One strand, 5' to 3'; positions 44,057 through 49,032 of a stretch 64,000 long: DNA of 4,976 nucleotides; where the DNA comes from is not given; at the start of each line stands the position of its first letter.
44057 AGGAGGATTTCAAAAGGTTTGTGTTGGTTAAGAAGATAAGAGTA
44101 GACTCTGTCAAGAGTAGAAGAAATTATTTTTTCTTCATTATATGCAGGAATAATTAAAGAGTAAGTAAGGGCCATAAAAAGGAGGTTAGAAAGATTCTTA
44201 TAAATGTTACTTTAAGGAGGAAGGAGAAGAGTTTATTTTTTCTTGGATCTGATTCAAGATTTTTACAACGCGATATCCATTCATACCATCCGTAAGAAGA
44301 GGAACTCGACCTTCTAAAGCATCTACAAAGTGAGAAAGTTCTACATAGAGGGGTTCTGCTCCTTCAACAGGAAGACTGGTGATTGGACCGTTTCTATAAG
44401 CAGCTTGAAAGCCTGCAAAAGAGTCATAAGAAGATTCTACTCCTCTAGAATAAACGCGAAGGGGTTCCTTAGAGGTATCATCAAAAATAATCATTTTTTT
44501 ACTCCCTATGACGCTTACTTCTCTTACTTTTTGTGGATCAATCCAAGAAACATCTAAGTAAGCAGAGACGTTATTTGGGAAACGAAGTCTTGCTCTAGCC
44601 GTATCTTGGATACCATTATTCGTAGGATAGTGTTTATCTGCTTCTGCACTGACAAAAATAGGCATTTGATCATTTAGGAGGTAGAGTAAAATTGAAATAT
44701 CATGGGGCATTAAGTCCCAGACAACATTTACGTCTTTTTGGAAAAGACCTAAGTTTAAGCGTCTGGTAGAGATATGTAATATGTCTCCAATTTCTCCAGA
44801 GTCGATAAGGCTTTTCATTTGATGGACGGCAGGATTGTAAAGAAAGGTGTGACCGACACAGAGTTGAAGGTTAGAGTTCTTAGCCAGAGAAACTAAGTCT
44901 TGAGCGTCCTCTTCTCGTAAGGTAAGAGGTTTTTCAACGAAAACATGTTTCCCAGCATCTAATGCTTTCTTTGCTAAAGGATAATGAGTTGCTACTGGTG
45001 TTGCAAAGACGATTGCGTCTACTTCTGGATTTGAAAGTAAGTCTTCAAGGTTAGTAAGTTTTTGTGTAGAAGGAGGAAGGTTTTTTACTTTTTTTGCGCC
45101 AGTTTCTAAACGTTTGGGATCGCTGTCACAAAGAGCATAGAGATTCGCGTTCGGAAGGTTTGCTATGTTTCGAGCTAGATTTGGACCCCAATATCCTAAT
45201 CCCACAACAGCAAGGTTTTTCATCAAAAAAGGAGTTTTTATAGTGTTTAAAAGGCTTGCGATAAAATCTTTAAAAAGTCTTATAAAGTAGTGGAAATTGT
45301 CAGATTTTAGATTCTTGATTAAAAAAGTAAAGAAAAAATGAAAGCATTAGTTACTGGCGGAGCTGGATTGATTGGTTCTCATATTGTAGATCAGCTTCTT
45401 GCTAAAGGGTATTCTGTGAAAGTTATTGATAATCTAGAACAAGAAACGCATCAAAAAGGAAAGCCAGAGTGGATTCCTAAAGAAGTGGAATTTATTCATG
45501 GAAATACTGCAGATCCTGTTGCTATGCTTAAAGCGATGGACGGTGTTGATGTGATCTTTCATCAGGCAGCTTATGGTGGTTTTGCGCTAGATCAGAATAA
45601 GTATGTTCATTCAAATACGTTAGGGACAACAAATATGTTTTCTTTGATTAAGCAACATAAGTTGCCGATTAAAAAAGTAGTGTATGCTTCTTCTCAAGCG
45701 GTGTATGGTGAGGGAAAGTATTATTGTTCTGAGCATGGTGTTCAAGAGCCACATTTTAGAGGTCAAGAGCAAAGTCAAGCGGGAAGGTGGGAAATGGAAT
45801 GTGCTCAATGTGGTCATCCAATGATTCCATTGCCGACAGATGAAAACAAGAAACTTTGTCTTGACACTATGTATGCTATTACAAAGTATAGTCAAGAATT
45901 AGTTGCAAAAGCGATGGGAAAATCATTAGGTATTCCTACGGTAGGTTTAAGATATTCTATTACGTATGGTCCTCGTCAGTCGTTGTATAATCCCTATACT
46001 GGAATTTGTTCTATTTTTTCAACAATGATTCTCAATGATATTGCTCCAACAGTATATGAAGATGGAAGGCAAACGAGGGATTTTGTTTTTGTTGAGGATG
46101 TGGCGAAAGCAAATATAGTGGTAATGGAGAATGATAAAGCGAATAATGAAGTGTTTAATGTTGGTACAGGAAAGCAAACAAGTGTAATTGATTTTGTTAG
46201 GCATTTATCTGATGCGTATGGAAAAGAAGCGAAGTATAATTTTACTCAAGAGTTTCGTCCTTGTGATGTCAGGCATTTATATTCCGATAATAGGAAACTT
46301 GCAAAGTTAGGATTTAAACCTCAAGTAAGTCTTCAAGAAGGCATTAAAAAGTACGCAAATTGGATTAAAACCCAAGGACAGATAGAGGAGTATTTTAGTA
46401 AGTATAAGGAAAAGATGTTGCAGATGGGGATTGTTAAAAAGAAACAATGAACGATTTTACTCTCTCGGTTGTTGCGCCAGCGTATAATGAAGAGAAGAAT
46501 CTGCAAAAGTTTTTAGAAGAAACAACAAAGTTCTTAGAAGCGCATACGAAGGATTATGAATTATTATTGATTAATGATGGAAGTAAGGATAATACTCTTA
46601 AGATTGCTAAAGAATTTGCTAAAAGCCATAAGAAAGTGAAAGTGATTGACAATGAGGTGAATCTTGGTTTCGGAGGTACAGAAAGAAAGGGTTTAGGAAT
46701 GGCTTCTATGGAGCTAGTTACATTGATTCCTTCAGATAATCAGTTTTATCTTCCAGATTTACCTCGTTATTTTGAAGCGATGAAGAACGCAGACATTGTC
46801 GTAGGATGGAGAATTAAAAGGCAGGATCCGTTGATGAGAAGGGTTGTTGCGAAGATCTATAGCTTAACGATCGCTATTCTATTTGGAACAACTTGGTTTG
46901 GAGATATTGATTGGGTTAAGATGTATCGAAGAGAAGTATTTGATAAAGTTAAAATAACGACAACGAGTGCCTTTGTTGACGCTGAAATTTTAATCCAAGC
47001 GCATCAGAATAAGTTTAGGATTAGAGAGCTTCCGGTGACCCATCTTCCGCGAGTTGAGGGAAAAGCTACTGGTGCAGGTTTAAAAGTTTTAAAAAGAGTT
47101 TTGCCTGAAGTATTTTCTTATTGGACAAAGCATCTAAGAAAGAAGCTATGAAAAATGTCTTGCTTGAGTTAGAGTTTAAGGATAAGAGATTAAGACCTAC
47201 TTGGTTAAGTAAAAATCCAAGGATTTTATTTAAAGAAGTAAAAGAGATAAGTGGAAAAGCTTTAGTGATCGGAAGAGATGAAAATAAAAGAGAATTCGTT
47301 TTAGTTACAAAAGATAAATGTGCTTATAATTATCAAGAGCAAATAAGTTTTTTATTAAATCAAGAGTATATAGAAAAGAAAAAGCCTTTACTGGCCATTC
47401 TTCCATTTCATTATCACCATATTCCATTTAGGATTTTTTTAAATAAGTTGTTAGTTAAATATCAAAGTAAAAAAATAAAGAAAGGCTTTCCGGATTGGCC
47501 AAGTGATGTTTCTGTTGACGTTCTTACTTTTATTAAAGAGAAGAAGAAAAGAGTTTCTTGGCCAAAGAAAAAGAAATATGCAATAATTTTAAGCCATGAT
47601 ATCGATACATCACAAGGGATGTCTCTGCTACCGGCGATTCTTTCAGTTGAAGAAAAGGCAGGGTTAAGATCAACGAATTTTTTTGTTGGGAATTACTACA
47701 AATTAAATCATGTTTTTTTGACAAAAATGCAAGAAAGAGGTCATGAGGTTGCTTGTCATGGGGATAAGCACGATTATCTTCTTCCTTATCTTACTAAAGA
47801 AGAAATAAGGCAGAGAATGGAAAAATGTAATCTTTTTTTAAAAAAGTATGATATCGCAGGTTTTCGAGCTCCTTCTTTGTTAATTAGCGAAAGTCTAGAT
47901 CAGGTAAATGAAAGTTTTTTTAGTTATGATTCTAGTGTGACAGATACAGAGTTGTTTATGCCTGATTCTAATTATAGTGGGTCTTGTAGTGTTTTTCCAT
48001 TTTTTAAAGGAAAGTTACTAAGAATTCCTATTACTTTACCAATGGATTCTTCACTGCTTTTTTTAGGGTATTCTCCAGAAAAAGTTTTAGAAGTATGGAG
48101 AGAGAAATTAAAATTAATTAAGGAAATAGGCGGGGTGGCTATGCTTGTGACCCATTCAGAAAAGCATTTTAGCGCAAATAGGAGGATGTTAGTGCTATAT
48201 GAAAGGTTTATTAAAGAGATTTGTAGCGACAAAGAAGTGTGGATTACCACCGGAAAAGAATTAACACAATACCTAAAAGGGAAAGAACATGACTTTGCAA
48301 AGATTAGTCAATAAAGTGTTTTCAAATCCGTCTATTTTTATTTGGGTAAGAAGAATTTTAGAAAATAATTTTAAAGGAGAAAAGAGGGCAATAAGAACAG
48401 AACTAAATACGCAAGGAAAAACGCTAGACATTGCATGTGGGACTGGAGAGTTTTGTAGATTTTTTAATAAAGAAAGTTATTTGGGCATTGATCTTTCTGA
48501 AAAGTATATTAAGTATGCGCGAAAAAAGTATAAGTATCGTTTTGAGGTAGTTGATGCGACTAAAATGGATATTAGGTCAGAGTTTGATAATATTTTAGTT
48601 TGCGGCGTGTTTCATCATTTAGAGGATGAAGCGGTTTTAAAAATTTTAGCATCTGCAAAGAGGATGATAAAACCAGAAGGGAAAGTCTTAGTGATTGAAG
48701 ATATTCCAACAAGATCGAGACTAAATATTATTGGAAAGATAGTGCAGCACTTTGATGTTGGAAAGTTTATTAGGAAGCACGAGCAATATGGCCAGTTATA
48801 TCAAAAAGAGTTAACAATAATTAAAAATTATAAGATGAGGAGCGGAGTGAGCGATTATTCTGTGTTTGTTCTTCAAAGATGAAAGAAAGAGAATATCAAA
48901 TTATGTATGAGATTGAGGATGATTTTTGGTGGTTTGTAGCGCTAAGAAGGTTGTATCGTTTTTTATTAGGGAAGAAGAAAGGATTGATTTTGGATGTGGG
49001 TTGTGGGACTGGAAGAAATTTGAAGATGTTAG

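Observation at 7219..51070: Very large AglB-centred glycosylation island that likely encodes more than one lipid-linked glycan pathway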

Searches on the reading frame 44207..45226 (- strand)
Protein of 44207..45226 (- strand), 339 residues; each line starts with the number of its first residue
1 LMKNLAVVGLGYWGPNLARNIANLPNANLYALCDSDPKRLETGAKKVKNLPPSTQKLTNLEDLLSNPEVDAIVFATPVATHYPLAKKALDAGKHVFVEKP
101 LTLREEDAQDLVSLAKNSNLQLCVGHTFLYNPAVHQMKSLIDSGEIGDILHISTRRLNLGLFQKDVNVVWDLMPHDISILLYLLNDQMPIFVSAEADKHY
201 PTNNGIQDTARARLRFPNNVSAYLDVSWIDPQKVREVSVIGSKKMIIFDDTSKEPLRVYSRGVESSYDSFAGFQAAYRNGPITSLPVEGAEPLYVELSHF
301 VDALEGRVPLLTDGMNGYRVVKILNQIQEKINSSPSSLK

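Call 6: search_protein_families(library=pfam, proteins=[window:44207-45226:-], max_evalue=0.01)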
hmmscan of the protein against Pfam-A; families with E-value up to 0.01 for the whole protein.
window:44207-45226:- (339 aa): 5 families
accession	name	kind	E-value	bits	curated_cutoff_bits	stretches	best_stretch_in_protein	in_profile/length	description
PF01408.29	GFO_IDH_MocA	-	6.1e-26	91.9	24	1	4-126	2-120/120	Oxidoreductase family, NAD-binding Rossmann fold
PF22725.1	GFO_IDH_MocA_C3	-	9.2e-17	61.6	27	1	135-246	2-123/124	GFO/IDH/MocA C-terminal domain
PF02894.22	GFO_IDH_MocA_C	-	3.1e-10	40.7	22.9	1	138-333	1-212/218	Oxidoreductase family, C-terminal alpha/beta domain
PF03447.22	NAD_binding_3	-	2.7e-06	28.5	24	1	9-122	1-113/116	Homoserine dehydrogenase, NAD binding domain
PF01118.30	Semialdhyde_dh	-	0.0002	22.2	26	1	5-96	2-94/121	Semialdehyde dehydrogenase, NAD binding domain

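Call 17: search_protein_families(library=ncbifam, proteins=[window:44207-45226:-], max_evalue=0.01)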
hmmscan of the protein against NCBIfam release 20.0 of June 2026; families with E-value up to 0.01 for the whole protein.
window:44207-45226:- (339 aa): 12 families
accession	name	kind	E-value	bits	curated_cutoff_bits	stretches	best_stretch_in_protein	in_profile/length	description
NF040723.1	UDP-GlcNAcDh_Arch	equivalog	2.3e-48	165.3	450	1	5-323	3-293/302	UDP-N-acetylglucosamine 3-dehydrogenase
TIGR04380.1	myo_inos_iolG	equivalog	3e-31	108.5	355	1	4-278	3-282/330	inositol 2-dehydrogenase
NF008607.0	PRK11579.1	subfamily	5.8e-23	81.4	330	1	8-153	10-149/346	oxidoreductase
NF041392.1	XylDh_Gfo6_Halo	equivalog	3.5e-19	68.8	350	1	5-155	19-169/350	D-xylose 1-dehydrogenase Gfo6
NF052479.1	LevoglcsnDh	equivalog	1.3e-17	63.6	650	1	55-154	60-159/386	levoglucosan dehydrogenase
NF052679.1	InsChiInosDhIolG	equivalog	1.6e-17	63.5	540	1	2-188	2-189/343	bifunctional inositol 2-dehydrogenase/D-chiro-inositol 1-dehydrogenase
NF058561.1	BT_2158_fam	equivalog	1.5e-16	60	750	1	4-153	37-181/487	glycoside 3-dehydrogenase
NF007574.0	PRK10206.1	equivalog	2.6e-14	53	352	1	58-153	55-150/345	oxidoreductase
NF058563.1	BT_2159_fam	equivalog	6.9e-13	48.3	650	1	5-158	3-152/350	disaccharide 3-dehydrogenase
NF009825.0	PRK13302.1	equivalog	4.3e-06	26.4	253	1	4-125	8-122/271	aspartate dehydrogenase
NF009830.0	PRK13304.1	equivalog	0.00041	19.9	267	1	4-122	3-116/265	aspartate dehydrogenase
TIGR01850.1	argC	equivalog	0.0061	15.8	233.6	1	5-96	3-95/345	N-acetyl-gamma-glutamyl-phosphate reductase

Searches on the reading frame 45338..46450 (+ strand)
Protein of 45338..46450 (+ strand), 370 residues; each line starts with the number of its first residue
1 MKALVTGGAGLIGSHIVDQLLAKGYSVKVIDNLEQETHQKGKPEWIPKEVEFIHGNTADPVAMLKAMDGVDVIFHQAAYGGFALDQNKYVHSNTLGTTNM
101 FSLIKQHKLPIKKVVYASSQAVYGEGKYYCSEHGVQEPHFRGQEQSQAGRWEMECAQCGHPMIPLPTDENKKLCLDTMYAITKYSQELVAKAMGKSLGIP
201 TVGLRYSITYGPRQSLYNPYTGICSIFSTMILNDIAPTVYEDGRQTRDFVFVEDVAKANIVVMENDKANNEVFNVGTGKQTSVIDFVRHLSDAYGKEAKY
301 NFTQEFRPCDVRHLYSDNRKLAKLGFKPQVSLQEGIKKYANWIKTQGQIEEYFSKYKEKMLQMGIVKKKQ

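Call 6: search_protein_families(library=pfam, proteins=[window:45338-46450:+], max_evalue=0.01)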
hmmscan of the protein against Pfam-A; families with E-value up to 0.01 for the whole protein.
window:45338-46450:+ (370 aa): 11 families
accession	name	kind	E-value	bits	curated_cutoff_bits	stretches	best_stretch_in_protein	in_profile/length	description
PF01370.27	Epimerase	-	1.8e-43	149.2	20.9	2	3-127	1-123/240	NAD dependent epimerase/dehydratase family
PF16363.11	GDP_Man_Dehyd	-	2.2e-38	133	27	2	166-338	140-331/332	GDP-mannose 4,6 dehydratase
PF01073.25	3Beta_HSD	-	8e-20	71.4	22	2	4-126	1-123/280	3-beta hydroxysteroid dehydrogenase/isomerase family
PF07993.18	NAD_binding_4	-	1.7e-16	60.6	20.1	1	5-258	1-257/258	Male sterility protein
PF02719.21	Polysacc_synt_2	-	8.4e-09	35.4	20.2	1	4-119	2-128/293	Polysaccharide biosynthesis protein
PF05368.20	NmrA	-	1e-07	32.3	27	1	4-118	6-106/298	NmrA-like family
PF13460.12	NAD_binding_10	-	2.3e-07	31.3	27.2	1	7-125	1-104/184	NAD(P)H-binding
PF21444.2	CofB_pilin_dom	-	6.6e-05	23.2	27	1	266-327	64-129/234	CofB, pilin domain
PF00106.31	adh_short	-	0.00044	20.2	26.6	1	3-71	3-72/195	short chain dehydrogenase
PF04321.23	RmlD_sub_bind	-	0.0021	17.7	27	0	1-123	1-105/287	RmlD substrate binding domain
PF02254.24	TrkA_N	-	0.0074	17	23.8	0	8-66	5-58/116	TrkA-N domain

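Call 41: search_protein_families(library=ncbifam, proteins=[window:45338-46450:+], max_evalue=0.001)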
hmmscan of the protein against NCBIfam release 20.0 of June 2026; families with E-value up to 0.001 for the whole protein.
window:45338-46450:+ (370 aa): 31 families (the best 25 are shown)
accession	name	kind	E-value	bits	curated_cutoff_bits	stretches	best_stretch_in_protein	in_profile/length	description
TIGR04180.1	EDH_00030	hypoth_equivalog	1.4e-35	122.8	475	2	165-329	131-295/297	NAD-dependent 4,6-dehydratase LegB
TIGR01179.1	galE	equivalog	1e-34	119.9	262.3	2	3-128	2-130/332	UDP-glucose 4-epimerase GalE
TIGR02197.1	heptose_epim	equivalog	1.7e-34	119.4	274.6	2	178-345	137-315/316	ADP-glyceromanno-heptose 6-epimerase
TIGR01181.1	dTDP_gluc_dehyt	equivalog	3.4e-30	105.2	365.1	2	169-345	141-313/321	dTDP-glucose 4,6-dehydratase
NF011728.1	PRK15181.1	equivalog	1e-25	90.5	760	2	176-343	162-337/348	Vi polysaccharide biosynthesis UDP-N-acetylglucosaminuronic acid C-4 epimerase TviC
NF007956.0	PRK10675.1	subfamily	1.6e-22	80.1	394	2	240-342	224-328/338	UDP-glucose 4-epimerase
NF008360.0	PRK11150.1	equivalog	3.3e-21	75.8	452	2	184-344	150-307/310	ADP-glyceromanno-heptose 6-epimerase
TIGR03466.1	HpnA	hypoth_equivalog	6.2e-21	74.6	367.65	1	1-125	1-119/327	hopanoid-associated sugar epimerase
NF042422.1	oxyalk_red_OleD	equivalog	3.1e-19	69.5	580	1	1-124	1-115/329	2-alkyl-3-oxoalkanoate reductase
NF047922.1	GDPFucSynFcl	equivalog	6.4e-17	62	500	1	237-343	197-302/308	GDP-L-fucose synthase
NF007490.0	PRK10084.1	subfamily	2.4e-16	59.7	649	1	176-347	164-338/361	dTDP-glucose 4,6-dehydratase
NF042423.1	oxyalk_red_Shew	equivalog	5e-14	52.1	580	1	2-127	10-126/331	2-alkyl-3-oxoalkanoate reductase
NF007582.0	PRK10217.1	equivalog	3.2e-13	49.5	698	1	177-343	158-331/355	dTDP-glucose 4,6-dehydratase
NF052578.1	StrlDmthSdmBMthl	equivalog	5.4e-12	46.1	600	1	1-125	1-119/328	sterol demethylase protein SdmB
TIGR01746.1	Thioester-redct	subfamily_domain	1.7e-10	40.7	213.35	1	69-299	88-285/371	thioester reductase domain-containing protein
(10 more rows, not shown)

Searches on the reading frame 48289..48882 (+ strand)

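Call 6: search_protein_families(library=pfam, proteins=[window:48289-48882:+], max_evalue=0.01)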
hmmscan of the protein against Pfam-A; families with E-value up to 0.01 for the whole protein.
window:48289-48882:+ (197 aa): 11 families
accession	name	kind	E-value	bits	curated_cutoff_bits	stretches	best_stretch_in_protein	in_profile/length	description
PF13649.12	Methyltransf_25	-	1.3e-16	61.5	27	1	46-131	2-97/97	Methyltransferase domain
PF08241.18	Methyltransf_11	-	4.7e-15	56.4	21.2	1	46-134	1-94/95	Methyltransferase domain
PF08242.18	Methyltransf_12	-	2.1e-13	51.3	30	1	46-132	1-97/98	Methyltransferase domain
PF13847.12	Methyltransf_31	-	1.1e-12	48.3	27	1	43-141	5-114/145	Methyltransferase domain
PF13489.12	Methyltransf_23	-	5.3e-10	39.7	27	1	36-137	17-118/164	Methyltransferase domain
PF02353.26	CMAS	-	2.2e-06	27.6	27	1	39-136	60-165/273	Mycolic acid cyclopropane synthetase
PF03848.20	TehB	-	1.9e-05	24.6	20.4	1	41-141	30-138/193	Tellurite resistance protein TehB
PF01209.24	Ubie_methyltran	-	9.8e-05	22.2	20.1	1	39-137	49-153/233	ubiE/COQ5 methyltransferase family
PF00891.24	Methyltransf_2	-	0.00011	22.1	22.3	1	94-142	124-171/210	O-methyltransferase domain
PF05175.20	MTS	-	0.00051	20.2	23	1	40-139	30-142/170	Methyltransferase small domain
PF03291.22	mRNA_G-N7_MeTrfase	-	0.0012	18.4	26.6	1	17-106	41-124/315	mRNA (guanine-N(7))-methyltransferase domain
